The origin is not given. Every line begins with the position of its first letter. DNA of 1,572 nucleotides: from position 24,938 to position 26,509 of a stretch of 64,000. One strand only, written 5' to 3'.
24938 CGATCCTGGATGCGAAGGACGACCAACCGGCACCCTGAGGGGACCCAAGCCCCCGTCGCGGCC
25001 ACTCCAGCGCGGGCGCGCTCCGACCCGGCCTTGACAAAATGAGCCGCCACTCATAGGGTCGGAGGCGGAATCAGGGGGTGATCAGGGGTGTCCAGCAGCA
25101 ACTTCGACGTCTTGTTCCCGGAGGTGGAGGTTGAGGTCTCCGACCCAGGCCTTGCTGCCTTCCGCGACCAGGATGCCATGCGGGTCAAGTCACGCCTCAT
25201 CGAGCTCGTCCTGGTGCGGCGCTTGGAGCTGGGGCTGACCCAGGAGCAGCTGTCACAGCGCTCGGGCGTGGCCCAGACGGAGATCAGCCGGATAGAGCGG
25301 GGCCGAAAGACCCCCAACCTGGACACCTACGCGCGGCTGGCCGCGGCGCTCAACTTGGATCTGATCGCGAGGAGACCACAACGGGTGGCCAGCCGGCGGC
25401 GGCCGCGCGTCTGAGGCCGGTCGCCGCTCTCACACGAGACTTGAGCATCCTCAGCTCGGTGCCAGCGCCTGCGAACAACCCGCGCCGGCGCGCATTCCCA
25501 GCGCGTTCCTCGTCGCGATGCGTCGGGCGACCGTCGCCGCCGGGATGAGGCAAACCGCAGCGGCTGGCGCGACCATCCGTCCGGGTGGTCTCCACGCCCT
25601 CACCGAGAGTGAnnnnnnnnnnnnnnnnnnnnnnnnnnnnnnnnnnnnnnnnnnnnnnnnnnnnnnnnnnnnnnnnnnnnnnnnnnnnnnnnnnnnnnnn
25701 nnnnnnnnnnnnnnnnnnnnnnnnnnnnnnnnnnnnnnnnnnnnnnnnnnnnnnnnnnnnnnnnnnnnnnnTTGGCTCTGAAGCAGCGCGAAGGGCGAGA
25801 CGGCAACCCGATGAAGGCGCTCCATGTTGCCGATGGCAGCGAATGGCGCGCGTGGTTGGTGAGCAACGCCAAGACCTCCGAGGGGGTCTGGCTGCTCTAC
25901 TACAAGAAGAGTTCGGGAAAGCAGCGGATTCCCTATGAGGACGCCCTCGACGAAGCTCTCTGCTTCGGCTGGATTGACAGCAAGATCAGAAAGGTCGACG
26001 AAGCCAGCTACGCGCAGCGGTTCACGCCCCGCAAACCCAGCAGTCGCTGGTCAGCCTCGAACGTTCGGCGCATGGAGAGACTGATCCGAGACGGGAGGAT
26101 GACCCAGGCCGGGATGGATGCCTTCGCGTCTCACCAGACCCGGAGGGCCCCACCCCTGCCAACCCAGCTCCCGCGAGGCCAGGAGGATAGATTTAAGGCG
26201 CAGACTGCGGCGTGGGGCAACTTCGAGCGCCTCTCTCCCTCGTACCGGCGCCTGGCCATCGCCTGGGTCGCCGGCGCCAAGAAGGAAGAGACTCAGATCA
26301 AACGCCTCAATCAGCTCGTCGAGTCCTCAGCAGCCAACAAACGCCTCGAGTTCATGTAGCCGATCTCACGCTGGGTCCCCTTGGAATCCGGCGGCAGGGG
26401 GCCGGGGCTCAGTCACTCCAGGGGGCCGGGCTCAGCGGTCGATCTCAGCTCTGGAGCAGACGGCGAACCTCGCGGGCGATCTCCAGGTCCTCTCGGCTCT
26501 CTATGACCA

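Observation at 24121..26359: Lower-GC islet carrying ArdC-like antirestriction/zincin protein, XRE regulator and YdeI-family gene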

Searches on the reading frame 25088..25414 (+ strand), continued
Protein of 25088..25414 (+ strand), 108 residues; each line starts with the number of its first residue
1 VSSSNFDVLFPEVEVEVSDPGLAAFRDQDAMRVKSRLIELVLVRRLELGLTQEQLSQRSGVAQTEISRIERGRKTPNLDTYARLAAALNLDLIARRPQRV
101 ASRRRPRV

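Call 54: find_encoding_contigs(protein=P0130, flank=5000, max_places=2)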
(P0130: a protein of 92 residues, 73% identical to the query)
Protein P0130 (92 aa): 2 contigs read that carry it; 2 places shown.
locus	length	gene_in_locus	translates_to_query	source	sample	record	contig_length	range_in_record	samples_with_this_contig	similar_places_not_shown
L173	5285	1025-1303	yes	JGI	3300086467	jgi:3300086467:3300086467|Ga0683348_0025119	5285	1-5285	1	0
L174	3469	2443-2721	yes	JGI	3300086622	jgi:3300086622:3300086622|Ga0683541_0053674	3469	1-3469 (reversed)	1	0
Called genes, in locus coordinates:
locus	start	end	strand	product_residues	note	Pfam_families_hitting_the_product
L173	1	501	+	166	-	?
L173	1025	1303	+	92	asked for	PF13744:HTH_37, PF13560:HTH_31, PF01381:HTH_3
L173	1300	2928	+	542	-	PF00145:DNA_methylase, PF03852:Vsr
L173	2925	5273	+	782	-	PF24957:DrmE_C (weak)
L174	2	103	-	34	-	?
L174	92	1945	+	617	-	PF19291:TREH_N, PF00723:Glyco_hydro_15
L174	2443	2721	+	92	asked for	PF13744:HTH_37, PF13560:HTH_31, PF01381:HTH_3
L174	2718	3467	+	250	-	?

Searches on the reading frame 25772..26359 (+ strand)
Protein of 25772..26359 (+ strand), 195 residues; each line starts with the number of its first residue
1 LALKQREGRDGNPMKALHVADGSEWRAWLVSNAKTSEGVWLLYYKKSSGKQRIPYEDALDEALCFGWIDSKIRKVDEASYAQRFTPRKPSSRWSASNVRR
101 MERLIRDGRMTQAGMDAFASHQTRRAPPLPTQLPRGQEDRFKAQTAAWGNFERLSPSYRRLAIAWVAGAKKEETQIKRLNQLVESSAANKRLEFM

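Call 3: search_protein_families(library=pfam, proteins=[window:25772-26359:+], max_evalue=0.01)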
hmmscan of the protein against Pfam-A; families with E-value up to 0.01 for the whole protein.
window:25772-26359:+ (195 aa): 1 family
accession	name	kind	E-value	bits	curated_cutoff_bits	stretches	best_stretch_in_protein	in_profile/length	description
PF13376.11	OmdA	-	1.4e-14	54.2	25.6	1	138-189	9-60/60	Bacteriocin-protection, YdeI or OmpD-Associated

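Call 48: search_protein_families(library=padloc, proteins=[window:25772-26359:+], max_evalue=0.01)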
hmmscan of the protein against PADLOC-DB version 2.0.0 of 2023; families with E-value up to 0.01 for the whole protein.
window:25772-26359:+ (195 aa): 0 families

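Call 49: search_protein_families(library=ncbifam, proteins=[window:25772-26359:+], max_evalue=0.01)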
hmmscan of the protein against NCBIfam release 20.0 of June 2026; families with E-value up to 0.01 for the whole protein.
window:25772-26359:+ (195 aa): 0 families

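Call 55: find_homologous_proteins(query=window:25772-26359:+)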
Query window:25772-26359:+ (195 aa): 7313 proteins with E <= 0.001 among 7366 candidates; the best 120 are listed.
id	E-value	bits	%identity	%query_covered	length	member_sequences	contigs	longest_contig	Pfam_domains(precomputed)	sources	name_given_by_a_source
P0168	2.4e-125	434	100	100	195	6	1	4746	PF13376.12,PF28474.1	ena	-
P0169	6.9e-81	289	68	93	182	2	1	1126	PF13376.12,PF28474.1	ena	-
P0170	7.9e-81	288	70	93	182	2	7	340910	PF13376.12,PF28474.1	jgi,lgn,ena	jgi:uncharacterized protein YdeI (YjbR/CyaY-like superfamily)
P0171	1.4e-80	288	69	93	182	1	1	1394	PF13376.12,PF28474.1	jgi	jgi:uncharacterized protein YdeI (YjbR/CyaY-like superfamily)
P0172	2.4e-78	280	69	93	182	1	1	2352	PF13376.12,PF28474.1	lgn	-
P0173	3.5e-76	273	66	93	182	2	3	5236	PF13376.12,PF28474.1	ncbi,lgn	-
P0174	4.0e-75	270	65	93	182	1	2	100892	PF13376.12,PF28474.1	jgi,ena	jgi:uncharacterized protein YdeI (YjbR/CyaY-like superfamily)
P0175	7.5e-75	269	65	93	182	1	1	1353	PF13376.12,PF28474.1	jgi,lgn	-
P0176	1.4e-73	265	63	93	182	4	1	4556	PF13376.12,PF28474.1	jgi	-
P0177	4.9e-73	263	61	93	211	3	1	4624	PF13376.12,PF28474.1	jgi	jgi:uncharacterized protein YdeI (YjbR/CyaY-like superfamily)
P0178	7.8e-72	259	63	93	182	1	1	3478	PF13376.12,PF28474.1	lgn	-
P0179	1.9e-71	258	63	93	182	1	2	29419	PF13376.12,PF28474.1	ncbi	-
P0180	1.4e-70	255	60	93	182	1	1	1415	PF13376.12,PF28474.1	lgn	-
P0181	1.4e-70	255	60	93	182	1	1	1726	PF13376.12,PF28474.1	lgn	-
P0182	2.1e-70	254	60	93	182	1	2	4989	PF13376.12,PF28474.1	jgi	jgi:uncharacterized protein YdeI (YjbR/CyaY-like superfamily)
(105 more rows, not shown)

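Call 56: find_encoding_contigs(protein=P0170, flank=6000, max_places=3)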
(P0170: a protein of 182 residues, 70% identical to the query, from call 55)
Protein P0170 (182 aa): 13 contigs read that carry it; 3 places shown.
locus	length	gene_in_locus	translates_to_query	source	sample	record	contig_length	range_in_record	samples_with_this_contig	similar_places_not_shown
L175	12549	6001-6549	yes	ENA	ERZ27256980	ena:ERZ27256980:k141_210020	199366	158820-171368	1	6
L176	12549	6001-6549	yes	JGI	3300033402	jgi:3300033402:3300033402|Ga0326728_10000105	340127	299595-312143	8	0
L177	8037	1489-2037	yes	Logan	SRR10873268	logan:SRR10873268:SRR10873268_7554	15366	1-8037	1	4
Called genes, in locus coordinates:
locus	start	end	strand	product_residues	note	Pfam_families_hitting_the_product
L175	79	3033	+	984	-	PF02837:Glyco_hydro_2_N, PF13364:BetaGal_ABD2 (weak), PF21467:BetaGal_gal-bd (faint), PF22666:Glyco_hydro_2_N2 (weak), PF00703:Glyco_hydro_2, PF02836:Glyco_hydro_2_C, PF16355:DUF4982, PF18565:Glyco_hydro2_C5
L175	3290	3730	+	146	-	-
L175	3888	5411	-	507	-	-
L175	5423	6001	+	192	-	-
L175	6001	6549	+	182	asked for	PF28474:DUF8412, PF13376:OmdA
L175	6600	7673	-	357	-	PF00005:ABC_tran, PF02742:Fe_dep_repr_C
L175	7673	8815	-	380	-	PF12704:MacB_PCD, PF02687:FtsX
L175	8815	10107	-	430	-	PF12704:MacB_PCD, PF02687:FtsX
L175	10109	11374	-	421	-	PF03239:FTR1, PF10080:FtrD-like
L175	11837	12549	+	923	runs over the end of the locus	PF13517:FG-GAP_3, PF01839:FG-GAP (faint), PF13517:FG-GAP_3, PF00263:Secretin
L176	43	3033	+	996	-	PF02837:Glyco_hydro_2_N, PF13364:BetaGal_ABD2 (weak), PF21467:BetaGal_gal-bd (faint), PF22666:Glyco_hydro_2_N2 (weak), PF00703:Glyco_hydro_2, PF02836:Glyco_hydro_2_C, PF16355:DUF4982, PF18565:Glyco_hydro2_C5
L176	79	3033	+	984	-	PF02837:Glyco_hydro_2_N, PF13364:BetaGal_ABD2 (weak), PF21467:BetaGal_gal-bd (faint), PF22666:Glyco_hydro_2_N2 (weak), PF00703:Glyco_hydro_2, PF02836:Glyco_hydro_2_C, PF16355:DUF4982, PF18565:Glyco_hydro2_C5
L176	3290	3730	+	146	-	-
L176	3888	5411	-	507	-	-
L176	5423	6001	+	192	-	-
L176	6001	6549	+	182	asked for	PF28474:DUF8412, PF13376:OmdA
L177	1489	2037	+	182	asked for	PF28474:DUF8412, PF13376:OmdA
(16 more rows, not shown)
